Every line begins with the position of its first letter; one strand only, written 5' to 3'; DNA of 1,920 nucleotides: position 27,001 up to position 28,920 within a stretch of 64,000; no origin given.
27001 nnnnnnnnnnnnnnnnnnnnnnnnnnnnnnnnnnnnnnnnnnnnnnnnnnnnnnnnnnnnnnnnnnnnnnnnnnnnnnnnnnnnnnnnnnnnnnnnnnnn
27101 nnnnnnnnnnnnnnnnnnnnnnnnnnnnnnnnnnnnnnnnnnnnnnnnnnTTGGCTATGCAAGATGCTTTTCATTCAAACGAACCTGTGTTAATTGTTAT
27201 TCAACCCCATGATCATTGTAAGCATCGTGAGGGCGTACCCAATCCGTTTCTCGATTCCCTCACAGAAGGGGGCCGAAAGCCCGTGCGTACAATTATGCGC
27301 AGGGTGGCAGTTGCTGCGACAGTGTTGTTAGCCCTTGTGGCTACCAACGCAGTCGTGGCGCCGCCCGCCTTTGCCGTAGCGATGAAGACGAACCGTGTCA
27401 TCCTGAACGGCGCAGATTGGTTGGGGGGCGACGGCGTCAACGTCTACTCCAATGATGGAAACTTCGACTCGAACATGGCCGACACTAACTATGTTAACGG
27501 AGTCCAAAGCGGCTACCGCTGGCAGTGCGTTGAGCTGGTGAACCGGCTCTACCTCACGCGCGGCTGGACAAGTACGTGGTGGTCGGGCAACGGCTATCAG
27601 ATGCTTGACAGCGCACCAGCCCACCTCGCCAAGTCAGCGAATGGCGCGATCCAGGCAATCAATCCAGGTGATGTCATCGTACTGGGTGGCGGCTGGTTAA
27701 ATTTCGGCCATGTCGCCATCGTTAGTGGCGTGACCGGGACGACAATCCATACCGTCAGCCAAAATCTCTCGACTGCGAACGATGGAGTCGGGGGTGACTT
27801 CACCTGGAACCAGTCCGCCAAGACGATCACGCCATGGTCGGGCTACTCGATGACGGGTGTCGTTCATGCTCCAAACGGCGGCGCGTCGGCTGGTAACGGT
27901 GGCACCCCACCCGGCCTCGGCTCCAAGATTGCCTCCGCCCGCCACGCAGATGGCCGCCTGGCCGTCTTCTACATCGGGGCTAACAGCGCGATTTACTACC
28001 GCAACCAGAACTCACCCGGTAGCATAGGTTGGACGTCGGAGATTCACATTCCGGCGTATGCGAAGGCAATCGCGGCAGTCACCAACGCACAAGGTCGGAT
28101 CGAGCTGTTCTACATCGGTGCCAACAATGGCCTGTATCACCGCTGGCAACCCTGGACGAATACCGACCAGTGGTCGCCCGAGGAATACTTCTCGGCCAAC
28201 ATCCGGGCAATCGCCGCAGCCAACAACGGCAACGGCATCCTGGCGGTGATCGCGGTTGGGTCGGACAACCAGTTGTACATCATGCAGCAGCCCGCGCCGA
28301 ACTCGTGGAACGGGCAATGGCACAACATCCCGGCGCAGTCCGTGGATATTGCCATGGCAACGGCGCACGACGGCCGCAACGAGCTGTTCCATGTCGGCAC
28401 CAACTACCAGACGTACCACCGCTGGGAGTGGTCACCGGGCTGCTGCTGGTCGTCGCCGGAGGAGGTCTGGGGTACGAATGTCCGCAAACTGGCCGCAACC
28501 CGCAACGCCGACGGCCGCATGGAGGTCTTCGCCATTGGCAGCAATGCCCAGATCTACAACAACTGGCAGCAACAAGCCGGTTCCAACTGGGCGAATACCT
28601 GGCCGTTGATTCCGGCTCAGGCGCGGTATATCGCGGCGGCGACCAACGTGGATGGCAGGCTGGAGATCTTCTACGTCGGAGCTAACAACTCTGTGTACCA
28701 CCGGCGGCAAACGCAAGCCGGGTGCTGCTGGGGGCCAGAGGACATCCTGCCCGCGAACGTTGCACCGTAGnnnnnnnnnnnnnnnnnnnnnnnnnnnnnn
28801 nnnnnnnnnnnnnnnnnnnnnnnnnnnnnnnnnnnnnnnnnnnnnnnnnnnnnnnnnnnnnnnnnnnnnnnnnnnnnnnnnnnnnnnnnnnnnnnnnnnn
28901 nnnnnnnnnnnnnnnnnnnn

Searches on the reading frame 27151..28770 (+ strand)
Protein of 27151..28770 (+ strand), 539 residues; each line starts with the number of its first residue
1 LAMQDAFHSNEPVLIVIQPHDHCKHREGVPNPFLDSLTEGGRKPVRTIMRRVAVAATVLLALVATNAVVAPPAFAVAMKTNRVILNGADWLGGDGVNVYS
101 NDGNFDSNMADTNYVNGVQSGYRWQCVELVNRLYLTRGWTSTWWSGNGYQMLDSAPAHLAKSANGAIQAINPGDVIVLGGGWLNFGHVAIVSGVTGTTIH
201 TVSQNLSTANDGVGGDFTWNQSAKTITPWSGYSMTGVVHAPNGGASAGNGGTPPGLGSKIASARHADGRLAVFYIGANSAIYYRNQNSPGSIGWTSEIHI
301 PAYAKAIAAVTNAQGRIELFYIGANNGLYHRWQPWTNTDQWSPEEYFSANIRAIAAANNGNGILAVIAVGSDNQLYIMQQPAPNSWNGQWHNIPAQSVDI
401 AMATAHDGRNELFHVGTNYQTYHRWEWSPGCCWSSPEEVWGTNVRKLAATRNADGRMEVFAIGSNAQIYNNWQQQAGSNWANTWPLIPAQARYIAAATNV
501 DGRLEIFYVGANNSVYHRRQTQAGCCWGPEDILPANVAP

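Call 4: search_protein_families(library=pfam, proteins=[window:27151-28770:+], max_evalue=0.01)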
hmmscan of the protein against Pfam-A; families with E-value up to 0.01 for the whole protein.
window:27151-28770:+ (539 aa): 3 families
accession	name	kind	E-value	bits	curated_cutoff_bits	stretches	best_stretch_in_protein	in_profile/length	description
PF05257.22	CHAP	-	2.7e-10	41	26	1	119-205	3-81/81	CHAP domain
PF13517.12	FG-GAP_3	-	0.00042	21.3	26.9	0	452-506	3-59/61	FG-GAP-like repeat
PF23375.1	DUF7094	-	0.0053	17.4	27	0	497-522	77-102/108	Family of unknown function (DUF7094)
